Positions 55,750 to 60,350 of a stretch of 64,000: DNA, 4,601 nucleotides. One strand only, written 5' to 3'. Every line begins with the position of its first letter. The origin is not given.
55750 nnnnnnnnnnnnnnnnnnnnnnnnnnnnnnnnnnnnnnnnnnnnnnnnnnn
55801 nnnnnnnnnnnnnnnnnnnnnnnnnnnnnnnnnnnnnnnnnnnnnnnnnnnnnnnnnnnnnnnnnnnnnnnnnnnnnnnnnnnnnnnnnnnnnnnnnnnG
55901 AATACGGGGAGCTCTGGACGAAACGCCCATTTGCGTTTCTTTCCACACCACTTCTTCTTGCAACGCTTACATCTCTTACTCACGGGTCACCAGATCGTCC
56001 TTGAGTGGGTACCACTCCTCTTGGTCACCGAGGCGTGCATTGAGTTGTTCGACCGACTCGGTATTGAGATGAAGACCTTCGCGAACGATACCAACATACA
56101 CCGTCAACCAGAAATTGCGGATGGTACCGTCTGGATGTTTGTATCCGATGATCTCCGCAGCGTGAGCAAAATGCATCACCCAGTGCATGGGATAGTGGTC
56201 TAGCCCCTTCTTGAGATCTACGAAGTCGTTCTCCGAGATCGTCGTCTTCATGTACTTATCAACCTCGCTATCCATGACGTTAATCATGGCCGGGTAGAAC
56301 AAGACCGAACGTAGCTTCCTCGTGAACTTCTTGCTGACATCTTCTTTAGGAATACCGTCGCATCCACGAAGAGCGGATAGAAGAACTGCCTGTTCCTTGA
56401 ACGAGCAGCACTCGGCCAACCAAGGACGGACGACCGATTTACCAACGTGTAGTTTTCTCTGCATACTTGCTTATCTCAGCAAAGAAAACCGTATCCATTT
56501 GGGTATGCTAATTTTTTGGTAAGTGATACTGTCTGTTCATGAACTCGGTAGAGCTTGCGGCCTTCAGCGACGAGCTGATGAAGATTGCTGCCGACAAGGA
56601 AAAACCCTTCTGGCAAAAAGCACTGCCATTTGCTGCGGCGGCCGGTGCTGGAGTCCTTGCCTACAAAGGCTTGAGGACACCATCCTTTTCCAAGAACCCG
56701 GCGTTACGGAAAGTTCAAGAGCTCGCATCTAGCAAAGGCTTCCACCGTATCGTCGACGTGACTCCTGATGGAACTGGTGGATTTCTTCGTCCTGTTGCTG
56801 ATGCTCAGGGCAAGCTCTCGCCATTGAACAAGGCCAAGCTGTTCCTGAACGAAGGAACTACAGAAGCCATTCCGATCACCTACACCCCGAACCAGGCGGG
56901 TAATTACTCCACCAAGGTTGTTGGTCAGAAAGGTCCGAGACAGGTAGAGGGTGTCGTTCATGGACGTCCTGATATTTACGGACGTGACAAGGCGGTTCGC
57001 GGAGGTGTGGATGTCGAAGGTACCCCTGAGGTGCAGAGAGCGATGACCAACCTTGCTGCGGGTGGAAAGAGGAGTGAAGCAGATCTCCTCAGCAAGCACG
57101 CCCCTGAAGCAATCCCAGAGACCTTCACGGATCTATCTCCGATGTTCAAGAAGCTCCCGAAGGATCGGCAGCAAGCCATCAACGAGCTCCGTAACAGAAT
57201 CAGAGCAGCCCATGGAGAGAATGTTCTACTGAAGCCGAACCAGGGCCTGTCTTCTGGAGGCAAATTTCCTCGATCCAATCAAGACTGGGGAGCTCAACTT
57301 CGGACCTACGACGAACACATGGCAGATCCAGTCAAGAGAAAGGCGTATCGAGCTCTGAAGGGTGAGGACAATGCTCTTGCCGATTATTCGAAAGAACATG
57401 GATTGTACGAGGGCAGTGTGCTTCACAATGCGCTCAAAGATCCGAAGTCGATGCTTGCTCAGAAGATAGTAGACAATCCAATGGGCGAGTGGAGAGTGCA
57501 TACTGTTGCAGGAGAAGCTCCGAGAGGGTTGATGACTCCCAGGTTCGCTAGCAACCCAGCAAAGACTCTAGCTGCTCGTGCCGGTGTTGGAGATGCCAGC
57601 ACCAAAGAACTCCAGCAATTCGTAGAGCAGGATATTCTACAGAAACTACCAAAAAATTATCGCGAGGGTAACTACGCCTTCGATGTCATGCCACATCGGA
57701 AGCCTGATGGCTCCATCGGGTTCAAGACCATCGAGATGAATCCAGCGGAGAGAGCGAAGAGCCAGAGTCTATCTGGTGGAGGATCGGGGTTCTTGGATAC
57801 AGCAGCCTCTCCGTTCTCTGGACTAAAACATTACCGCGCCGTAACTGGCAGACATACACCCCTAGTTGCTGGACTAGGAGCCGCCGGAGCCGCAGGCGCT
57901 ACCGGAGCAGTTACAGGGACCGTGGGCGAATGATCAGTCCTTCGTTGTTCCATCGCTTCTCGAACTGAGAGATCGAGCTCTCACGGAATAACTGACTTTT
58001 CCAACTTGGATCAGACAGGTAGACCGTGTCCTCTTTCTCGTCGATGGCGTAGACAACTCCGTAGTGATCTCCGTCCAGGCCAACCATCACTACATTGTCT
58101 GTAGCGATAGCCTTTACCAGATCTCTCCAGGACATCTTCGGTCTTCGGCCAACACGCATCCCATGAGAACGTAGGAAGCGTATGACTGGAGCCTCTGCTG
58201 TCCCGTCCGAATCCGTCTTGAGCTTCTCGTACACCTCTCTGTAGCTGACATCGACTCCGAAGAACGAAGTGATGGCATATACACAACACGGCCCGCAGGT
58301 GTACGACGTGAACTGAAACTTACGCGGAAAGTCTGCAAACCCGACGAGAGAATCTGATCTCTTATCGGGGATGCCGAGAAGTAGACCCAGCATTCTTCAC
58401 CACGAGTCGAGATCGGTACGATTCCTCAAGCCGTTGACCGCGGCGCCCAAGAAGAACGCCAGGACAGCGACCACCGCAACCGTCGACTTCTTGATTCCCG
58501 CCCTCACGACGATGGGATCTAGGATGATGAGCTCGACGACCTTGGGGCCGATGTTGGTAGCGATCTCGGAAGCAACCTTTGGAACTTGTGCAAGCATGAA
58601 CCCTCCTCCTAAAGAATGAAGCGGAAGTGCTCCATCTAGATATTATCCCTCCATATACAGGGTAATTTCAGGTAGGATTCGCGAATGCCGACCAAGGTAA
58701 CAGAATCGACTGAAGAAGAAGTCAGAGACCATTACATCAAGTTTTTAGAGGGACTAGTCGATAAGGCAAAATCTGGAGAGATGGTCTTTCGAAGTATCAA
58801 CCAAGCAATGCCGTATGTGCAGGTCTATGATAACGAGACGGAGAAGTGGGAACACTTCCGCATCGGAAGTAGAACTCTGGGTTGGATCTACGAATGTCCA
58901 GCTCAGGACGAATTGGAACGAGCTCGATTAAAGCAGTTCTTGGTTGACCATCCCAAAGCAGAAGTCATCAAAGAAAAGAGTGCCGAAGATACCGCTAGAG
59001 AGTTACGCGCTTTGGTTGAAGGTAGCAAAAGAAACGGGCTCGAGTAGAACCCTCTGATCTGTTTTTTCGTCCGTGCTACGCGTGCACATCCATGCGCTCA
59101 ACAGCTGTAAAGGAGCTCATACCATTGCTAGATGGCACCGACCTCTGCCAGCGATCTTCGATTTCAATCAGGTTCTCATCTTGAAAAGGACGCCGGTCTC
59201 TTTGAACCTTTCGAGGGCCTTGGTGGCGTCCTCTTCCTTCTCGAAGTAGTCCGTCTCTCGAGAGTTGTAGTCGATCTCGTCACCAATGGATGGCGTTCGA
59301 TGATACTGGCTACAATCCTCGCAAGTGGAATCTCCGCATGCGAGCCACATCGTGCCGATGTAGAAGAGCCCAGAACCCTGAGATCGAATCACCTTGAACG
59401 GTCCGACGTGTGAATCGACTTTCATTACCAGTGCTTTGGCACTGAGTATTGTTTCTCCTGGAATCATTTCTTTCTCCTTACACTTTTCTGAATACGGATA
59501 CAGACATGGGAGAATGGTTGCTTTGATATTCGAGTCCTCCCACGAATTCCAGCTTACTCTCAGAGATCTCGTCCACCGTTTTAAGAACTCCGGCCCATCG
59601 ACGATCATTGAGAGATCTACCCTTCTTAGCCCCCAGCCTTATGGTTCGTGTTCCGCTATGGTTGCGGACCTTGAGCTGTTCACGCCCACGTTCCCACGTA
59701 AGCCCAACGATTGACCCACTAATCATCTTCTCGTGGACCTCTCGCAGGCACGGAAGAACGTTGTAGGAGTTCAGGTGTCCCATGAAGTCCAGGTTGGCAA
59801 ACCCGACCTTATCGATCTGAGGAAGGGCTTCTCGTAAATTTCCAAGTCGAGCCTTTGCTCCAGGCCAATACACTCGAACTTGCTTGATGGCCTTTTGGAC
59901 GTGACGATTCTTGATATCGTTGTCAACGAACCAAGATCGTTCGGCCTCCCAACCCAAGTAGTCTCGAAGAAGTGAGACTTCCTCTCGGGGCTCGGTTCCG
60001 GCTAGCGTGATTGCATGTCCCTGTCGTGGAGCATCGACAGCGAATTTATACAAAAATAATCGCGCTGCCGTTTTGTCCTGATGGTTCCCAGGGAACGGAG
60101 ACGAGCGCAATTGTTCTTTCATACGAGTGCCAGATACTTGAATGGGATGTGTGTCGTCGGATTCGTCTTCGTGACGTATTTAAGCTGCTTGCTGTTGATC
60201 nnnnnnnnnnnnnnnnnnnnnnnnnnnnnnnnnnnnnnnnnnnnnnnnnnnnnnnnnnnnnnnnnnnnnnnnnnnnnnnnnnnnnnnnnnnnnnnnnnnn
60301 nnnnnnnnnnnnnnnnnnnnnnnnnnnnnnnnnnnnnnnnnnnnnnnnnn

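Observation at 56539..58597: Plus-strand ATP-grasp ligase convergent and overlapping with a C39-like cysteine peptidase and a small membrane protein: candidate peptide-modification or RiPP-like module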

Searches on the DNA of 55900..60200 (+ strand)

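Call 5: search_dna_similar(query=window:55900-60200:+, collection=phages, mode=near, max_rows=20)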
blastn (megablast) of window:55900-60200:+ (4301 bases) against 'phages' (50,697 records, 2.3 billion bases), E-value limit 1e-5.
No match.
